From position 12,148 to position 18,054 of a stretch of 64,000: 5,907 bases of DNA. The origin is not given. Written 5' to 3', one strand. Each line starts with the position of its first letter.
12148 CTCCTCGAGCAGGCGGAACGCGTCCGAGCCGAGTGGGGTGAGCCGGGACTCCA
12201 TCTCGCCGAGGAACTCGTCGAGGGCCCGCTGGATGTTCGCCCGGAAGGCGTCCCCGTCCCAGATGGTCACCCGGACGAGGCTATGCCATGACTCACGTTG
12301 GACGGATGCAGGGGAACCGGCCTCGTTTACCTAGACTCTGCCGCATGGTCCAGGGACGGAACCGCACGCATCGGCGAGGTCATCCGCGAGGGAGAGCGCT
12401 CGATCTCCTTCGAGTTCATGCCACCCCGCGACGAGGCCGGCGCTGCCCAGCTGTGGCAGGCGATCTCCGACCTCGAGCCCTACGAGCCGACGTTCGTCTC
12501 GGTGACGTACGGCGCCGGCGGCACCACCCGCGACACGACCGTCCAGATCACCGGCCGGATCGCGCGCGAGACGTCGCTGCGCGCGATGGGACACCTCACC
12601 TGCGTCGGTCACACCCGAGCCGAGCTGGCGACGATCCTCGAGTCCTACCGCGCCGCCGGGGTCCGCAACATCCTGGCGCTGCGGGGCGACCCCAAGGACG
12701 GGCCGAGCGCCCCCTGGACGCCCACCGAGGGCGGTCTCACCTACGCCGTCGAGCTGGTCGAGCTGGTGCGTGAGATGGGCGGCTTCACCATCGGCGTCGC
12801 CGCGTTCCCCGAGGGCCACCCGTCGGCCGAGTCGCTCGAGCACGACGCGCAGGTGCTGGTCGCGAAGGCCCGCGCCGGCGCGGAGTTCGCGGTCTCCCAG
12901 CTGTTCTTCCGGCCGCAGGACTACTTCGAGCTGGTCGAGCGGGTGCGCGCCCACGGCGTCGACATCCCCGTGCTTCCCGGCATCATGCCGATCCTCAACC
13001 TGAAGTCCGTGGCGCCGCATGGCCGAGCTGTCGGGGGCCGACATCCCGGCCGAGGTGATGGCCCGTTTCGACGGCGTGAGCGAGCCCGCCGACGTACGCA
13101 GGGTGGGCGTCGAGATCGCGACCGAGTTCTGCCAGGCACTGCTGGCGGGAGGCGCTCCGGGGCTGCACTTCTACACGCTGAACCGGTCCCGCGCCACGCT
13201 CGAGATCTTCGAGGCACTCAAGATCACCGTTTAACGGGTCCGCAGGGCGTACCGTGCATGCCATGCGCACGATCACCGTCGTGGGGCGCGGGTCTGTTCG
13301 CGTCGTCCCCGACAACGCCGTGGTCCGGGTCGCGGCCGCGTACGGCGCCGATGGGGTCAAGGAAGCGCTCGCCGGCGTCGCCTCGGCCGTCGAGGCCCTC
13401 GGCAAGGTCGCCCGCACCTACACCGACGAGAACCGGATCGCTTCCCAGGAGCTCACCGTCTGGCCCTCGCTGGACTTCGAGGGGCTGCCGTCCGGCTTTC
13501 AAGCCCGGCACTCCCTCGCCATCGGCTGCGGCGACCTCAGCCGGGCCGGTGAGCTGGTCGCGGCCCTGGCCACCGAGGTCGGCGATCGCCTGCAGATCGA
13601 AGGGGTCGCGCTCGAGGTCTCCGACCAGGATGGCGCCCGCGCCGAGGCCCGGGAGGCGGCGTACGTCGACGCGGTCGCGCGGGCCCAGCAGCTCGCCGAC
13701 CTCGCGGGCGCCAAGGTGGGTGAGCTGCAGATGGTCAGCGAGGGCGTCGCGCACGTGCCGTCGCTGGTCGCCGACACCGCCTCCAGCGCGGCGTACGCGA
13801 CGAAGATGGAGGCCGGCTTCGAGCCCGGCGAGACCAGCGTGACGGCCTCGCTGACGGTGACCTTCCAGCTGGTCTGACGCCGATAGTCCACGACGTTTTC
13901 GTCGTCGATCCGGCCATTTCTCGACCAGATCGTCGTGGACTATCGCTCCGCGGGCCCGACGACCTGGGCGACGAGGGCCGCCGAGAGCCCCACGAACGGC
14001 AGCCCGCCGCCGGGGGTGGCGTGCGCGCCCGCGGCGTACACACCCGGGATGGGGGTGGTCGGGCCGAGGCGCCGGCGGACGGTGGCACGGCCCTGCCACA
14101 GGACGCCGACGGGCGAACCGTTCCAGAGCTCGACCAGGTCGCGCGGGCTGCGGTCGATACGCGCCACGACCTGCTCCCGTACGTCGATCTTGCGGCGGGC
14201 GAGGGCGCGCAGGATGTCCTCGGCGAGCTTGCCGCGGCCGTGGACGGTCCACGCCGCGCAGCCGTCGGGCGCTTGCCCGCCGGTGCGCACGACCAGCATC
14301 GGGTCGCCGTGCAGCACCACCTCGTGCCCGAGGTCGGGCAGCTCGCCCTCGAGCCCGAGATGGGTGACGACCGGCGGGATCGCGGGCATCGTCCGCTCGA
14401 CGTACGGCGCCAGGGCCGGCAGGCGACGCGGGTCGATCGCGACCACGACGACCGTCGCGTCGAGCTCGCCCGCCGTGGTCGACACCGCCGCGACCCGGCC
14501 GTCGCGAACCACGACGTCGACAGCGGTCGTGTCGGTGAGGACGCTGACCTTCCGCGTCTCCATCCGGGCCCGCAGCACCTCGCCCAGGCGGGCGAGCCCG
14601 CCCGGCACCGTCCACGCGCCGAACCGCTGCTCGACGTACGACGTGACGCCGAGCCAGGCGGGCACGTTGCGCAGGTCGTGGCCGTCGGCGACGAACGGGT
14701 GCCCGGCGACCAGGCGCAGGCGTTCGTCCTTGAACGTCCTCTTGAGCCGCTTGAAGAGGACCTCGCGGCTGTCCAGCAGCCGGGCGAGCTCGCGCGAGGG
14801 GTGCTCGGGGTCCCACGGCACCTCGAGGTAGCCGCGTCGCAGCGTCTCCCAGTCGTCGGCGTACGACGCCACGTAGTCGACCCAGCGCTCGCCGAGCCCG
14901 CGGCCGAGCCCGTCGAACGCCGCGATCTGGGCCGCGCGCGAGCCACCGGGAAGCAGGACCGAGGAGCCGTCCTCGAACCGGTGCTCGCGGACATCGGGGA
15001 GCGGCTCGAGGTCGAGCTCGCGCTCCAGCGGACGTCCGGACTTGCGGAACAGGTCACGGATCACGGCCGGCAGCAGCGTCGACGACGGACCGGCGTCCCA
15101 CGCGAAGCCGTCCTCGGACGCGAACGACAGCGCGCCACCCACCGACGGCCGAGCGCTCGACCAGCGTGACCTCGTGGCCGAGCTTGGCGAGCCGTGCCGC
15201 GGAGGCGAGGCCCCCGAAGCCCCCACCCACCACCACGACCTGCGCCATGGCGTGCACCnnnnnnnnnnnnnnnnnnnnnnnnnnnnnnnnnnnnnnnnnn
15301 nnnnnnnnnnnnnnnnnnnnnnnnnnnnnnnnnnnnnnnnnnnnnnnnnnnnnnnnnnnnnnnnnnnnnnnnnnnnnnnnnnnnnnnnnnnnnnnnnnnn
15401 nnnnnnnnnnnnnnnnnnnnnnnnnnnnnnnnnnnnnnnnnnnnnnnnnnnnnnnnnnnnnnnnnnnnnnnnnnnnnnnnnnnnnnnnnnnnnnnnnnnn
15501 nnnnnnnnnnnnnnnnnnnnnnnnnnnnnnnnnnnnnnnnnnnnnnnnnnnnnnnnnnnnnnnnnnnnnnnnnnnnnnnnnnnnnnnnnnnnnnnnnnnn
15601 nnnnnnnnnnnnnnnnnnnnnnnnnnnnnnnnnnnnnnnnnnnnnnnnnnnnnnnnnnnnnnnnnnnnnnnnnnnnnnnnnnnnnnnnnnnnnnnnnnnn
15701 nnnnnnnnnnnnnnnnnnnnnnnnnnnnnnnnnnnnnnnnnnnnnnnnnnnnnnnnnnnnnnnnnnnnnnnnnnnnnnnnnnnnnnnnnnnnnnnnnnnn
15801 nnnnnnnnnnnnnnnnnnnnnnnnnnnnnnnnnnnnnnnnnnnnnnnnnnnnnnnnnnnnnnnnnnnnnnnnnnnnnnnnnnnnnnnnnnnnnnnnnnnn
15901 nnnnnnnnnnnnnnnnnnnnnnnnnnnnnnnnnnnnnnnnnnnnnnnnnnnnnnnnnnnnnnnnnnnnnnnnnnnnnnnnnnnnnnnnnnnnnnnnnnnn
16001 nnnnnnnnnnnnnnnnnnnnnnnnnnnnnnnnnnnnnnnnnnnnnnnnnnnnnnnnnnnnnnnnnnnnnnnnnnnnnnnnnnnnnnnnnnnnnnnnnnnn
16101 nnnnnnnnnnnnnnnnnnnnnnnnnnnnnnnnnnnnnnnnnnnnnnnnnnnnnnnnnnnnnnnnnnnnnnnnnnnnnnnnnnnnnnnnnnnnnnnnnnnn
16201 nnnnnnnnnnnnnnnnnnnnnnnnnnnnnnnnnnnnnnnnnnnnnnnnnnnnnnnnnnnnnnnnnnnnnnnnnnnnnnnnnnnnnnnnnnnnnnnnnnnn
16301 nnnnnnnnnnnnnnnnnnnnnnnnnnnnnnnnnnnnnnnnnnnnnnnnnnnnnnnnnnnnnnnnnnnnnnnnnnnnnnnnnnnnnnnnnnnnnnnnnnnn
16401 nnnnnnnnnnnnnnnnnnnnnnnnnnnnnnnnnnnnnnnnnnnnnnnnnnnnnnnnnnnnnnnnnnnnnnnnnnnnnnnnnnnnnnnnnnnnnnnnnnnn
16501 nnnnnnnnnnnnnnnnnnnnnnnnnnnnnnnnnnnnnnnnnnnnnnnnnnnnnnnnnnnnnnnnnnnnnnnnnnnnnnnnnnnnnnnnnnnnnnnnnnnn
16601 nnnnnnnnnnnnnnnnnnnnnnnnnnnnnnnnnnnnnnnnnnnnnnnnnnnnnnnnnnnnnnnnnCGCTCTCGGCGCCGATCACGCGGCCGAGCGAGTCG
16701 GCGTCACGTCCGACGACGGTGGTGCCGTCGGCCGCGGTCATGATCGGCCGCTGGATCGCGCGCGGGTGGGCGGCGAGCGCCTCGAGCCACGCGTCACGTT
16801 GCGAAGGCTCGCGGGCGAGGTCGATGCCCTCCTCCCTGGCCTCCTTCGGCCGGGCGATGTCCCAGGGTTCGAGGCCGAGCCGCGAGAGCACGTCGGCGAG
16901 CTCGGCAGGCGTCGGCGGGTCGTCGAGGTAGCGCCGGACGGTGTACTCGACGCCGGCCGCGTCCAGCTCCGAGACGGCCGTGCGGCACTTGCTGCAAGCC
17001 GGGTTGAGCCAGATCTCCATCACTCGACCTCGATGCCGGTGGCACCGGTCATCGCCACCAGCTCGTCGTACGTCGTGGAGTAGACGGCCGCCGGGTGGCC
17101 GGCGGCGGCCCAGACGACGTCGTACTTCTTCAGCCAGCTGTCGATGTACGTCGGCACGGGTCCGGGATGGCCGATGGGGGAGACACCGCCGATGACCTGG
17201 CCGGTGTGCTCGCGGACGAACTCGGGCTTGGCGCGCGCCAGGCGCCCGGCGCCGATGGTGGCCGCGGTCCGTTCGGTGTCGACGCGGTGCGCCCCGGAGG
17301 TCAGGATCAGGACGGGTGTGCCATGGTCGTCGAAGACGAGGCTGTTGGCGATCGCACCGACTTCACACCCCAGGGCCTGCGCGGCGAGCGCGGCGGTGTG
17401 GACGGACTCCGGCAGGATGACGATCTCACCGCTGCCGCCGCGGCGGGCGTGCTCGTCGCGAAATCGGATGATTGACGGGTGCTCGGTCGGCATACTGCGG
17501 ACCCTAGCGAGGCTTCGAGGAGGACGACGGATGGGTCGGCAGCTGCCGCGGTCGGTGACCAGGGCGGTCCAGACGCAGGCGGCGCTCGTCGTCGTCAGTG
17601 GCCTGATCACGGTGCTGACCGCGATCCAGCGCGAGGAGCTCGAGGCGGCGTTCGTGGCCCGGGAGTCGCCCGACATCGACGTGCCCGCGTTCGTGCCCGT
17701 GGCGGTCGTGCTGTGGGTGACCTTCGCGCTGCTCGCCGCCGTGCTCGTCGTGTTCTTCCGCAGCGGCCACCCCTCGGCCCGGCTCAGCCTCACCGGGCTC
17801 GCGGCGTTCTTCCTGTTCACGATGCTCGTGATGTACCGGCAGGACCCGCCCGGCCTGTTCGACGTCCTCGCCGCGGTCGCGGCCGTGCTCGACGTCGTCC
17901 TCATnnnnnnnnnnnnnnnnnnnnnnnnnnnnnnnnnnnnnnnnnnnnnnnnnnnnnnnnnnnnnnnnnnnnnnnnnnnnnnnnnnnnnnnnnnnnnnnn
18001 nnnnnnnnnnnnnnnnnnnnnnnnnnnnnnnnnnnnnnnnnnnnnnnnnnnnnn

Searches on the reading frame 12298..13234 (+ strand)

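Call 80: search_protein_families(library=pfam, proteins=[window:12298-13234:+], max_evalue=0.0001)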
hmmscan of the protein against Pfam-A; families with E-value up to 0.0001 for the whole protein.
window:12298-13234:+ (312 aa): 1 family
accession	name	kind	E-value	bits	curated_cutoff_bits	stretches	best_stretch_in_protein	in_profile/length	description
PF02219.23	MTHFR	-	5.9e-72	242.8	24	1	25-239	2-217/287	Methylenetetrahydrofolate reductase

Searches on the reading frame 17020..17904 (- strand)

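Call 3: search_protein_families(library=pfam, proteins=[window:17020-17904:-], max_evalue=0.01)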
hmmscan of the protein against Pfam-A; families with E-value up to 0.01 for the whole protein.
window:17020-17904:- (294 aa): 1 family
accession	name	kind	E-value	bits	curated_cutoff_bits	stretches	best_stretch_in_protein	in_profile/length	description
PF04073.20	tRNA_edit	-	7.8e-26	91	25.5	1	166-283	2-121/123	Aminoacyl-tRNA editing domain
